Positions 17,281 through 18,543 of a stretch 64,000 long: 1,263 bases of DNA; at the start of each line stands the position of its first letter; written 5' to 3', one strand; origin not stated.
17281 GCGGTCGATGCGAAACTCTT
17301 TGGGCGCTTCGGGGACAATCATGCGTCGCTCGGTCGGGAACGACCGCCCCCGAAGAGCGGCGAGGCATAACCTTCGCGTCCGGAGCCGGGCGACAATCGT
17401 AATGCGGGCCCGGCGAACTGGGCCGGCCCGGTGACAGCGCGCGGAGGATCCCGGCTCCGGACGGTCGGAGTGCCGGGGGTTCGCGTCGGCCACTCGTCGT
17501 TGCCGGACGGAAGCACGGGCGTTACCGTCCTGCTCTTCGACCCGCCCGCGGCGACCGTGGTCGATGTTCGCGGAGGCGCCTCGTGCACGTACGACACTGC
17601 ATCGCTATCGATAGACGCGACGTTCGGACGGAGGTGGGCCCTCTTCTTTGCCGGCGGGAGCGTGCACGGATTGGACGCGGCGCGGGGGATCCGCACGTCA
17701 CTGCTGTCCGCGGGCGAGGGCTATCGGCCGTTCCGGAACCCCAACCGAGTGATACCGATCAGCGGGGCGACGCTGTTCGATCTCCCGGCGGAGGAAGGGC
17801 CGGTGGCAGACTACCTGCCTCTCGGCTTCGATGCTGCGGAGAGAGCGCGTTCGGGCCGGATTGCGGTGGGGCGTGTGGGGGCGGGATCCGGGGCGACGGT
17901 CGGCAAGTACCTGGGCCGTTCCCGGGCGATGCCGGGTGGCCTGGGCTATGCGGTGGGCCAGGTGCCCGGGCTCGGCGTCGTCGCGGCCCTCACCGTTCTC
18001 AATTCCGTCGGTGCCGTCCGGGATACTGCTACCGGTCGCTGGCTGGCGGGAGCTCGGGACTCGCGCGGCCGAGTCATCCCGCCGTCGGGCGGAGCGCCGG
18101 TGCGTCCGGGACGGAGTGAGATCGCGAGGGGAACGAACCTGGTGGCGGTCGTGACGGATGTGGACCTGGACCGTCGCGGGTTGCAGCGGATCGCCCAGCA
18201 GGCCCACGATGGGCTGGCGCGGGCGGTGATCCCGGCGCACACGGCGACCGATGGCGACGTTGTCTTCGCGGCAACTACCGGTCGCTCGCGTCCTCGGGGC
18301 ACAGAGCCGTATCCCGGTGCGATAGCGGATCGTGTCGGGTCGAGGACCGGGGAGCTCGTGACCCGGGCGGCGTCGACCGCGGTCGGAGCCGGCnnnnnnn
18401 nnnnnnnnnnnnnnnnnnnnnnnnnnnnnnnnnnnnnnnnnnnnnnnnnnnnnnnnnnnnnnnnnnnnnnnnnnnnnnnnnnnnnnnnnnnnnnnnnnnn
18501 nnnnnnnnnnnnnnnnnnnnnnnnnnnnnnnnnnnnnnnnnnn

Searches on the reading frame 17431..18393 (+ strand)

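Call 79: search_protein_families(library=pfam, proteins=[window:17431-18393:+], max_evalue=0.001)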
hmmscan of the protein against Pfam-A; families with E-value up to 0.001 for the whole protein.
window:17431-18393:+ (321 aa): 1 family
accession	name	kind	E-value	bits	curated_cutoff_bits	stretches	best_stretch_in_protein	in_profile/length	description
PF03576.19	Peptidase_S58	-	1.3e-27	97.5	23.9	1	14-315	6-290/307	Peptidase family S58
